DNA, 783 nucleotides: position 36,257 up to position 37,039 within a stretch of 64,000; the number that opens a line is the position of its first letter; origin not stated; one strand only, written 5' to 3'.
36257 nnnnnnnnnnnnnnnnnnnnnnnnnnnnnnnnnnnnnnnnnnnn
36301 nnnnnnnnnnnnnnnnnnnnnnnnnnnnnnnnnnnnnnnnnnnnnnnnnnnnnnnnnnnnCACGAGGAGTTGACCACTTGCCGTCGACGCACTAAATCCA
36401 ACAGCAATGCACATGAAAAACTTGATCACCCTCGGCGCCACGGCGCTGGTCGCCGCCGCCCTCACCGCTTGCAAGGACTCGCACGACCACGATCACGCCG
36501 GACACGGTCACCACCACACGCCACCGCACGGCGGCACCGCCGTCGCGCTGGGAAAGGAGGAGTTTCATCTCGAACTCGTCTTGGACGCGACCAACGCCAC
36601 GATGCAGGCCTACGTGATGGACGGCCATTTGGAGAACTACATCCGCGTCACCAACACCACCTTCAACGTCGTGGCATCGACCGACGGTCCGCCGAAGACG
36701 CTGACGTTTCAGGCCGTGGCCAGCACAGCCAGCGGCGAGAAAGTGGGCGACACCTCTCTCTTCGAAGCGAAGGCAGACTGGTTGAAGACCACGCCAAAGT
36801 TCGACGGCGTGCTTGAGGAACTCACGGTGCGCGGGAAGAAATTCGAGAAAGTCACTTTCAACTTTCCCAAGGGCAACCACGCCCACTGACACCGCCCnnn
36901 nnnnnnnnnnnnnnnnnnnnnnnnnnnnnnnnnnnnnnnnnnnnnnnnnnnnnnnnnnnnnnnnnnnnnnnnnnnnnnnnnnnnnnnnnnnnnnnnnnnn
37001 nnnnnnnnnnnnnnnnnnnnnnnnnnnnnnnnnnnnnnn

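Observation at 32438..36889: Fur-family regulator embedded in an operon of TIGR03769-like surface proteins, DUF3299 and a His-rich lipoprotein: a candidate metal-capture system with no transporter in cis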

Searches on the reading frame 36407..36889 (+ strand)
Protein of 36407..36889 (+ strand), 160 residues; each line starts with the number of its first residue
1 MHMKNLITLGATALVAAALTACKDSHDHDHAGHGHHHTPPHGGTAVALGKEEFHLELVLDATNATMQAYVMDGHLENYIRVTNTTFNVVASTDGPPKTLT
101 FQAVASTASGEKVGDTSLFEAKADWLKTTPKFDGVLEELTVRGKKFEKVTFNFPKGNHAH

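Call 3: search_protein_families(library=pfam, proteins=[window:36407-36889:+], max_evalue=0.1)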
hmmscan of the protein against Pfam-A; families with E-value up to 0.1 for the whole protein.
window:36407-36889:+ (160 aa): 0 families

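Call 4: search_protein_families(library=ncbifam, proteins=[window:36407-36889:+], max_evalue=0.1)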
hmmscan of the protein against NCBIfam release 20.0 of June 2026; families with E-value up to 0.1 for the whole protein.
window:36407-36889:+ (160 aa): 1 family
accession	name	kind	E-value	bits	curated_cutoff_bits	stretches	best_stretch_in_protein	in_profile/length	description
TIGR04401.1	TAT_Cys_rich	subfamily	0.027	14.7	100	1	1-43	1-44/151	Csp1 family four helix bundle copper storage protein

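Call 14: find_homologous_proteins(query=window:36407-36889:+)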
Query window:36407-36889:+ (160 aa): 434 proteins with E <= 0.001 among 521 candidates; the best 120 are listed.
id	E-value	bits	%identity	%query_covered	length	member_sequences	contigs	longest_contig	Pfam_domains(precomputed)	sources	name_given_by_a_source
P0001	1.5e-98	345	98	100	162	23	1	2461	-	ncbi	-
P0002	9.6e-97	339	96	100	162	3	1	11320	-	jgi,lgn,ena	-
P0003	3.5e-81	289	76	100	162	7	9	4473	-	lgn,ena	-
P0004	1.6e-56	208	60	99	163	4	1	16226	-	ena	-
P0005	4.5e-51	191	58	92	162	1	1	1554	-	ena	-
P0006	8.4e-50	187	60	92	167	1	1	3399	-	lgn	-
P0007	2.0e-48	182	57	87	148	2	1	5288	-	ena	-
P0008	2.1e-47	179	56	97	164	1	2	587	-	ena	-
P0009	3.1e-47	178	64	72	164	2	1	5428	-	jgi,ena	-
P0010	8.1e-47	177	60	81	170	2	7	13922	-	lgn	-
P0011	1.2e-46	176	65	78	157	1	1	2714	-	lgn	-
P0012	1.3e-46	176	57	88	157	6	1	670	-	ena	-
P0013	1.7e-46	176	51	98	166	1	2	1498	-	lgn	-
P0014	1.7e-46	176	55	75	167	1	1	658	-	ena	-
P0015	1.9e-46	176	63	77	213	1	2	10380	-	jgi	jgi:hypothetical protein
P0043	1.4e-44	170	52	97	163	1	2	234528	-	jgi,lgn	jgi:hypothetical protein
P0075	1.4e-43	166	60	81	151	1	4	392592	-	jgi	-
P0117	2.0e-42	163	48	98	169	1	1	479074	-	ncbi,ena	-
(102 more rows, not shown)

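Call 15: find_encoding_contigs(protein=P0117, flank=10000, max_places=2)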
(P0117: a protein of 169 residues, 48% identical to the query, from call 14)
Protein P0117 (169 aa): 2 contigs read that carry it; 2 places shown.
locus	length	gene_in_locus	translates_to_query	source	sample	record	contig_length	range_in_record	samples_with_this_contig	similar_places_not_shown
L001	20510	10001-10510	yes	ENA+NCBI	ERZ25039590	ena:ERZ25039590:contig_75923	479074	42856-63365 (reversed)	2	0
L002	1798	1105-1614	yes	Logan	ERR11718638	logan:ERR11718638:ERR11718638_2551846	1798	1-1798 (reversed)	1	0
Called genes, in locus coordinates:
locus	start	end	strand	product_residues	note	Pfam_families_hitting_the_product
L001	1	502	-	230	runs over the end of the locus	-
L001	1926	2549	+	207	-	-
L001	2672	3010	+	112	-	PF07517:SecA_DEAD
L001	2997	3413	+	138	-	PF07517:SecA_DEAD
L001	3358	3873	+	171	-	-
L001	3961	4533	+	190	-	PF07517:SecA_DEAD, PF21090:P-loop_SecA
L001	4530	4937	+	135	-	PF21090:P-loop_SecA, PF07516:SecA_SW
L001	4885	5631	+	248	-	PF07516:SecA_SW, PF02810:SEC-C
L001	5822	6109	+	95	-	-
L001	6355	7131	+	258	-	PF12698:ABC2_membrane_3, PF12679:ABC2_membrane_2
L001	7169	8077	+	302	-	PF13428:TPR_14 (faint)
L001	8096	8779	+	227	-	PF00005:ABC_tran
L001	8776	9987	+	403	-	PF12704:MacB_PCD, PF02687:FtsX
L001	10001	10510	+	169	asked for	-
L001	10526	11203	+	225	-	PF11736:DUF3299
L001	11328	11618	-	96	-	-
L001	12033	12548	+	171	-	PF11736:DUF3299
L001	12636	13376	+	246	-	PF01569:PAP2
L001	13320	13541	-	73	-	-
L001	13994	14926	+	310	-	-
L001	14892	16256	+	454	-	PF00593:TonB_dep_Rec_b-barrel, PF25183:OMP_b-brl_4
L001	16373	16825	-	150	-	PF01325:Fe_dep_repress, PF25213:HVO_A0261_N (weak), PF09339:HTH_IclR (weak), PF13338:AbiEi_4 (weak), PF01047:MarR, PF01978:TrmB (weak), PF12802:MarR_2 (weak), PF02742:Fe_dep_repr_C, +4 more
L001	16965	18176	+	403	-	-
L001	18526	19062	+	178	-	-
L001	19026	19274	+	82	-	-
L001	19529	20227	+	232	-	PF03544:TonB_C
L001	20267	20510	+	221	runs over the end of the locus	PF01618:MotA_ExbB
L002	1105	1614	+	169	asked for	-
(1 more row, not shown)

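Call 16: find_encoding_contigs(protein=P0075, flank=10000, max_places=2)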
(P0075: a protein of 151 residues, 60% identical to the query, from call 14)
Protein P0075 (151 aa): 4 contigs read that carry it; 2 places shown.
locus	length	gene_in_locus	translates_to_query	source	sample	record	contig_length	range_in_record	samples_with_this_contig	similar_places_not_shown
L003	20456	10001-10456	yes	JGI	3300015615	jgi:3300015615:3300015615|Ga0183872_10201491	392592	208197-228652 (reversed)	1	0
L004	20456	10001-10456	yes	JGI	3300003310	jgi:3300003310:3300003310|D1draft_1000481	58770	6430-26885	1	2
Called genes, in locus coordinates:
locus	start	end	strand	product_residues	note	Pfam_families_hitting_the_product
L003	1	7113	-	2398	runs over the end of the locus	PF00932:LTD, PF08757:CotH, PF00932:LTD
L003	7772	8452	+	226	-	PF00005:ABC_tran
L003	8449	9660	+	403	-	PF12704:MacB_PCD, PF02687:FtsX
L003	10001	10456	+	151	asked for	-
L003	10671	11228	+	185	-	PF11736:DUF3299 (weak)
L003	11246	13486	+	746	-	-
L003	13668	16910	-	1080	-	PF00873:ACR_tran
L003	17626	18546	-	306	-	PF25967:RND-MFP_C (weak), PF25975:CzcB_C, PF25989:YknX_C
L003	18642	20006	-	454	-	PF02321:OEP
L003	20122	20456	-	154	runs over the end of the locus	-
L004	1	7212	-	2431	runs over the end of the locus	PF00932:LTD, PF08757:CotH, PF00932:LTD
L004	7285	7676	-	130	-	-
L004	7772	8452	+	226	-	PF00005:ABC_tran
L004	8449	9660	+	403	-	PF12704:MacB_PCD, PF02687:FtsX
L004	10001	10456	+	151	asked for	-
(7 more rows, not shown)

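Call 17: find_encoding_contigs(protein=P0043, flank=10000, max_places=2)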
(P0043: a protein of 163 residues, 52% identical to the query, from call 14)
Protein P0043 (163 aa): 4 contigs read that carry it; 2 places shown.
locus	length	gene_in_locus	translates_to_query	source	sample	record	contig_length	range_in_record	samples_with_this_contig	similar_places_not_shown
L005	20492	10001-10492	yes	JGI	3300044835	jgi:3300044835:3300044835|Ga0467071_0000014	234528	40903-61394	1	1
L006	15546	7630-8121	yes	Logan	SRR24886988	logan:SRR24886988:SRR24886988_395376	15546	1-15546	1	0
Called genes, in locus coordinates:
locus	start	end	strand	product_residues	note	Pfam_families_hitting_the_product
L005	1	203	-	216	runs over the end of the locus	PF10077:DUF2314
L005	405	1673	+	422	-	-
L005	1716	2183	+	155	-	-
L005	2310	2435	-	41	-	-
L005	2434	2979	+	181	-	-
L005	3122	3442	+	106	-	-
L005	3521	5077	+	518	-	-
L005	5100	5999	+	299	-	PF01297:ZnuA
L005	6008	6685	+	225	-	PF00005:ABC_tran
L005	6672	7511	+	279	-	PF00950:ABC-3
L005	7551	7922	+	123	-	-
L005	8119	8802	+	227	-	PF00005:ABC_tran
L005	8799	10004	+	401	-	PF12704:MacB_PCD, PF02687:FtsX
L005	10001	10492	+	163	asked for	-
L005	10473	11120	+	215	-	PF11736:DUF3299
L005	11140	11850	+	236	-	PF11736:DUF3299 (faint)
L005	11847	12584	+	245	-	PF25302:NADase_transloc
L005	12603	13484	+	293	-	PF01297:ZnuA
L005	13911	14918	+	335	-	-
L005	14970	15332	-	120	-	-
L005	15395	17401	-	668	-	PF03160:Calx-beta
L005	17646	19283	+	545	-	PF02129:Peptidase_S15, PF08530:PepX_C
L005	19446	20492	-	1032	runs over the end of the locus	PF23500:DUF7133, PF00034:Cytochrom_C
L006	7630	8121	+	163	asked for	-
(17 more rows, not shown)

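Call 21: find_encoding_contigs(protein=P0002, flank=10000, max_places=3)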
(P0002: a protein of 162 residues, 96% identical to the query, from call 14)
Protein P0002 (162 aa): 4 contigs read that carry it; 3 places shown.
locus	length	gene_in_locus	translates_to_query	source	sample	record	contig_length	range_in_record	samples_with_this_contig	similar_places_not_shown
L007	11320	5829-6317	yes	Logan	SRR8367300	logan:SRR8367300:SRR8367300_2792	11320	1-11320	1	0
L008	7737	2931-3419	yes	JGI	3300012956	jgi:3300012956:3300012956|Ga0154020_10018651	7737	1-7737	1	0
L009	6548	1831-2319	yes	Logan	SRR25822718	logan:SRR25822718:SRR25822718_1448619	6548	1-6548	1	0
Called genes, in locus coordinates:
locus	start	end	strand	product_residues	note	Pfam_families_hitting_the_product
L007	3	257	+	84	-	?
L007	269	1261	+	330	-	PF03741:TerC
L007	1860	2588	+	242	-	PF07963:N_methyl (weak), PF07596:SBP_bac_10 (faint)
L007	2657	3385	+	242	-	PF07589:PEP_exosort_dom (weak)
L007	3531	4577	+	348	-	-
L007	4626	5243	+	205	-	PF11736:DUF3299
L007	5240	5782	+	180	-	PF01475:FUR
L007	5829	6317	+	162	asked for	-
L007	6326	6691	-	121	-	PF01713:Smr (weak)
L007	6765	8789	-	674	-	PF18998:Flg_new_2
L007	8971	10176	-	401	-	PF03453:MoeA_N, PF00994:MoCF_biosynth, PF03454:MoeA_C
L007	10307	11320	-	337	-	?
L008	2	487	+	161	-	?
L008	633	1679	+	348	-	-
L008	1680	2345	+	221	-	PF11736:DUF3299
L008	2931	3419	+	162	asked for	-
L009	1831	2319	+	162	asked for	-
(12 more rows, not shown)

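Call 22: find_encoding_contigs(protein=P0004, flank=10000, max_places=3)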
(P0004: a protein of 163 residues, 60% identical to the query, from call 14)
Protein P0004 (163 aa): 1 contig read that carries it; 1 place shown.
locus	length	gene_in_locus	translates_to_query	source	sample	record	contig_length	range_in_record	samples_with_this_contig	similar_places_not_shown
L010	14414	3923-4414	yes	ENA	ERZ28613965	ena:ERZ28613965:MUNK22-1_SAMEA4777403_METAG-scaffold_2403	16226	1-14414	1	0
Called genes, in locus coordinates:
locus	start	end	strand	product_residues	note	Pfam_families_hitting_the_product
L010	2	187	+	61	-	?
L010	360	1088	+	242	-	PF07963:N_methyl (weak), PF07596:SBP_bac_10 (faint)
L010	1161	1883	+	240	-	PF07589:PEP_exosort_dom (weak)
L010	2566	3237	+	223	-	PF11736:DUF3299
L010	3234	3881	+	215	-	PF01475:FUR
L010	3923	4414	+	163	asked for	-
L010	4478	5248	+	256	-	PF03932:CutC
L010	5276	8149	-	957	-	PF07691:PA14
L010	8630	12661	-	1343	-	PF00989:PAS, PF08448:PAS_4, PF13188:PAS_8, PF13426:PAS_9, PF08447:PAS_3, PF00989:PAS, PF08447:PAS_3, PF08448:PAS_4, +11 more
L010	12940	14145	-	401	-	-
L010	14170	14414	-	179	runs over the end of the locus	-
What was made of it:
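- CutC follows the cluster in L010 (call 22).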

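Call 23: find_encoding_contigs(protein=P0003, flank=10000, max_places=4)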
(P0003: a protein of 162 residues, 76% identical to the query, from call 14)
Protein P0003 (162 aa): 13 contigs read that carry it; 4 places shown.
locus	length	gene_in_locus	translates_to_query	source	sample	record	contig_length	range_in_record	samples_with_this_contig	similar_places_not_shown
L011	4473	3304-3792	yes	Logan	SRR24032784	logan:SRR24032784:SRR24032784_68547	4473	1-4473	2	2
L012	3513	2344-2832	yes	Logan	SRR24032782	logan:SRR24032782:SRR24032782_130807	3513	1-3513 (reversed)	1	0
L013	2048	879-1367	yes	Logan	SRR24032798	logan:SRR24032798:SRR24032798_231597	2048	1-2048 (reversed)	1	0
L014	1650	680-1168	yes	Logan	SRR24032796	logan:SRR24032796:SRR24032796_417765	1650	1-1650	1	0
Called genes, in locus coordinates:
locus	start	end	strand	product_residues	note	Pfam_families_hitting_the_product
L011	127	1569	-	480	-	PF00072:Response_reg, PF00158:Sigma54_activat, PF14532:Sigma54_activ_2, PF07728:AAA_5 (weak), PF25601:AAA_lid_14, PF02954:HTH_8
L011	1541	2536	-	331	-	PF00512:HisKA, PF02518:HATPase_c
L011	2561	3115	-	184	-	PF00210:Ferritin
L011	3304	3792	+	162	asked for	-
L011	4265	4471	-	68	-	?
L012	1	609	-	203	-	?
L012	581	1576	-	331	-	PF00512:HisKA, PF02518:HATPase_c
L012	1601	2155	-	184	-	PF00210:Ferritin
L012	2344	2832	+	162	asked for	-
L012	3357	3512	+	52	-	?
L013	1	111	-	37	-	?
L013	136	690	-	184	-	PF00210:Ferritin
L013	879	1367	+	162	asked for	-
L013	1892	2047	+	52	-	?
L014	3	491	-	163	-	?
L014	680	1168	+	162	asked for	-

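Call 25: search_solved_structures(query=A1, max_evalue=10, show_alignments=3)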
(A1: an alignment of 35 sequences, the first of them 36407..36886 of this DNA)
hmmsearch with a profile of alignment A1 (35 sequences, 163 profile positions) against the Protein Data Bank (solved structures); distinct sequences matched with E-value up to 10: 0.
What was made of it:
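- On ZrgA / PA4063 (DUF2796, ferredoxin-like fold): There is no Pfam or NCBIfam family (calls 3, 4) and no PDB sequence hit (call 25).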

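Call 32: find_related_loci(query=A1, collection=genome_contigs, flank=10000)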
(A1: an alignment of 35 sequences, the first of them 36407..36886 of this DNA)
Query A1 (160 aa) in genome_contigs; peptide patterns used: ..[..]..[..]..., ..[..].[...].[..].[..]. (x = any residue, [..] = any of these).
358 stretches matched a pattern; 234 encode a relative of the query (tblastn E <= 1e-3); the best 80 are kept; 80 distinct loci.
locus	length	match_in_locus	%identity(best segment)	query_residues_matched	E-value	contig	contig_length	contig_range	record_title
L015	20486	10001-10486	96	1-160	3e-100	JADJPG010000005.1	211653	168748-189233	MAG: Verrucomicrobia bacterium isolate Fred_18-Q3-R57-64_BATAC.349 tig00011392-10-2112770, whole genome shotgun sequence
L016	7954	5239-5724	77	1-160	4e-70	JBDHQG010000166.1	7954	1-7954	MAG: Limisphaerales bacterium isolate AS-MICRO-OLR.142 NODE_44769_length_7954_cov_2.809141, whole genome shotgun sequenc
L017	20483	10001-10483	58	3-160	5e-59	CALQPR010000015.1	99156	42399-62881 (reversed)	MAG: Pedosphaera parvula Ellin514 isolate HRS-HS6-bin-38 genome assembly, contig: HRS-HS6-C44, whole genome shotgun sequ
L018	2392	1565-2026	54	7-157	3e-51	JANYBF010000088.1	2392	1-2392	MAG: Verrucomicrobia bacterium isolate GL140_5_metabat_486 GL140_5_k141_994258, whole genome shotgun sequence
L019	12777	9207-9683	55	3-159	7e-51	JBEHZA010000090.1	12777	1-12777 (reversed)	MAG: Verrucomicrobiota bacterium isolate ESF1.bin.9 NODE_5317_length_12777_cov_3.713914, whole genome shotgun sequence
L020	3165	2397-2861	52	3-157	3e-49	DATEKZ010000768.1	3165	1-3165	MAG TPA_asm: Verrucomicrobiia bacterium isolate SMAG_U8903 k141_424510, whole genome shotgun sequence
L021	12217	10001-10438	53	22-157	7e-49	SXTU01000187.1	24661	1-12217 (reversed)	MAG: Verrucomicrobiales bacterium isolate F1-140-MAGs124 F1-140__c259750, whole genome shotgun sequence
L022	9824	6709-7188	54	3-157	4e-49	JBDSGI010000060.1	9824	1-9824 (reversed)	MAG: Opitutaceae bacterium isolate cluster1_bin.249 k127_8405971, whole genome shotgun sequence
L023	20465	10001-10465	51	6-157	8e-49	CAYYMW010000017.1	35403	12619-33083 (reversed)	MAG TPA_asm: uncultured Verrucomicrobiota bacterium isolate binchicken_co269_135 genome assembly, contig: NODE_1014_leng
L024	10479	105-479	62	33-157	7e-49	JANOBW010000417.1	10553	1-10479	MAG: Opitutia bacterium isolate VAR_18_concoct_114_sub VAR_18_k141_117522, whole genome shotgun sequence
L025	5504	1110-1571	53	7-157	1e-48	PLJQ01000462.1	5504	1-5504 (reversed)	MAG: Limisphaerales bacterium isolate palsa_1396 73.20110800_P1M.49_contig_42418, whole genome shotgun sequence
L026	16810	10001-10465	53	8-157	1e-48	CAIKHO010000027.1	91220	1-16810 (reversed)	MAG: uncultured Opitutae bacterium isolate KR3_bin-0468 genome assembly, contig: bin-0468:27/91, whole genome shotgun se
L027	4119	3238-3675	53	22-159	9e-49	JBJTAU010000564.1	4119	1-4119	MAG: Limisphaerales bacterium isolate samp_4332_semibin_324 samp_4332_2437066, whole genome shotgun sequence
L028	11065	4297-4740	53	22-159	1e-48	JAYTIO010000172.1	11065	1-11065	MAG: Pedosphaera sp. isolate GFS_2771 GFS_2771_171, whole genome shotgun sequence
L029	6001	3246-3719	53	1-157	3e-48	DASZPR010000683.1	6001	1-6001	MAG TPA_asm: Verrucomicrobiia bacterium isolate SMAG_U5976 k141_549101, whole genome shotgun sequence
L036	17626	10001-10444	51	13-157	1e-47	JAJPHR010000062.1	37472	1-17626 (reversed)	MAG: Verrucomicrobia bacterium isolate Centralia_MAG_180 k107_4333299, whole genome shotgun sequence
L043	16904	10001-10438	51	22-157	2e-46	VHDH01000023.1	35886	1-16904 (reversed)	MAG: Verrucomicrobia bacterium isolate K_Offshore_80m_m2_222 K_Offshore_80m_m2_222_Ga0194132_10002339, whole genome shot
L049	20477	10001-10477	48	2-157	6e-46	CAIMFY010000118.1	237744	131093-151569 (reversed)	MAG: uncultured Opitutae bacterium isolate Umea2p3_bin-1644 genome assembly, contig: bin-1644:118/124, whole genome shot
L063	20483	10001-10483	50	2-159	8e-45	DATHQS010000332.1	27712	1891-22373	MAG TPA_asm: Candidatus Acidiferrales bacterium isolate SMAG_U12745 k141_925007, whole genome shotgun sequence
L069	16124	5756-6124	54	35-157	6e-44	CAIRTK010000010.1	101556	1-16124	MAG: uncultured Opitutae bacterium isolate AM-2014_bin-1506 genome assembly, contig: bin-1506:10/83, whole genome shotgu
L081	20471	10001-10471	50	1-157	1e-42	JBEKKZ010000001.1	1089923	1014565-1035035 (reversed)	MAG: Verrucomicrobiota bacterium isolate SPRUCE 359 SPRUCE_359_1, whole genome shotgun sequence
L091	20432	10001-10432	49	14-157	7e-42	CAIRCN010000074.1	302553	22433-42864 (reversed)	MAG: uncultured Opitutae bacterium isolate Umea2_bin-1112 genome assembly, contig: bin-1112:74/87, whole genome shotgun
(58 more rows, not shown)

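Call 35: predict_structure(alignment_id=A1)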
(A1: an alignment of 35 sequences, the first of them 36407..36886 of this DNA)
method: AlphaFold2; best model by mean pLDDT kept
length: 160 residues; sequences in the alignment: 35
mean_pLDDT: 84.8   pTM: 0.74
mean pLDDT of the five models: 84.8, 84.3, 83.9, 70.3, 66.3
residues with pLDDT >= 90: 118; 70-90: 6; 50-70: 9; < 50: 27
segments of 3 or more residues with pLDDT < 50: 1-5, 9-11, 15-21, 23-32
pLDDT, mean of each block of 10 residues (from residue 1): 45 47 43 72 96 97 98 97 98 95 95 97 96 98 98 86
secondary structure, 60 per line:
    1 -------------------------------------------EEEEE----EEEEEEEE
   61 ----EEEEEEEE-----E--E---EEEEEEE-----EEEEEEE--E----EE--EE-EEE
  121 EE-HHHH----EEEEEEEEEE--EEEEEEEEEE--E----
elements in order: E44-48 E53-60 E65-72 E85-91 E97-103 E118-122 H124-127 E132-141 E144-153
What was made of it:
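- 36407..36889 (+): His-rich lipoprotein of an unannotated Verrucomicrobiota family ('LipoF'); it occupies the operon position of ZrgA/PA4063 in relatives. The AF2 model is a beta-sandwich, pLDDT 84.8 (call 35).
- On ZrgA / PA4063 (DUF2796, ferredoxin-like fold): The AF2 model is all-beta (call 35).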

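Call 40: fold_search(model_id=the predicted structure, library=pdb)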
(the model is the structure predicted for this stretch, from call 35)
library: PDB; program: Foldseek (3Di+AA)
matches with E <= 10: 987; with E <= 0.001: 0
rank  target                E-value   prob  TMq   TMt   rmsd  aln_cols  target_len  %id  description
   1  1fg9_E                6.7e-02  0.82  0.31  0.27   7.0       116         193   13  3:1 COMPLEX OF INTERFERON-GAMMA RECEPTOR WITH INTERFERON-GAMMA DIMER (released 2000-08-11)
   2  4zel_B                7.0e-02  0.75  0.30  0.12   7.3       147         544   10  Human dopamine beta-hydroxylase (released 2016-04-20)
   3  1tza_B                7.0e-02  0.72  0.30  0.34  11.6       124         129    9  X-ray structure of Northeast Structural Genomics Consortium target SoR45 (released 2004-07-27)
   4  5m63_M                7.8e-02  0.35  0.24  0.19   9.5       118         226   10  Crystal structure of group B Streptococcus type III DP2 oligosaccharide bound to Fab NVS-1-19-5 (released 2017-05-03)
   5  3di3_B                8.7e-02  0.66  0.28  0.25   7.2       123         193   10  Crystal structure of the complex of human interleukin-7 with glycosylated human interleukin-7 receptor alpha ectodomai (released 2009-01-27)
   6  4zel_A                1.0e-01  0.66  0.29  0.11  11.0       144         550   13  Human dopamine beta-hydroxylase (released 2016-04-20)
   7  4nn6_B                1.1e-01  0.51  0.27  0.24   8.1       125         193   12  Cytokine receptor complex - Crystal form 1B (released 2014-03-19)
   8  5m63_H                1.1e-01  0.30  0.24  0.19   9.5       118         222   10  Crystal structure of group B Streptococcus type III DP2 oligosaccharide bound to Fab NVS-1-19-5 (released 2017-05-03)
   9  4nn5_B                1.2e-01  0.51  0.27  0.23   7.7       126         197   10  Cytokine receptor complex - Crystal form 1A (released 2014-03-19)
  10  7kq7_B                1.3e-01  0.92  0.34  0.28   5.4       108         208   10  Crystal structure of IL21R in complex with an antibody Fab fragment (released 2021-04-07)
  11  9io5_J                1.3e-01  0.41  0.24  0.08  12.9       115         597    8  Cryo-EM structure of G1-ATPase dimer from Mycoplasma mobile gliding machinery (released 2025-03-12)
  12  2n62_MODEL_1_L        1.3e-01  0.75  0.33  0.26  11.2       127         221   14  ddFLN5+110 (released 2016-03-02)
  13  2vkw_A                1.4e-01  0.89  0.34  0.29   6.6       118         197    8  Human NCAM, FN3 domains 1 and 2 (released 2008-02-26)
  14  5t0r                  1.4e-01  0.41  0.24  0.28   8.4       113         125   12  Synaptotagmin 1 C2A domain, cadmium-bound (released 2017-06-14)
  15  5j12_B                1.5e-01  0.57  0.29  0.25   7.9       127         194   10  Structure of human TSLP:TSLPR in complex with mouse IL-7Ralpha (released 2017-04-05)
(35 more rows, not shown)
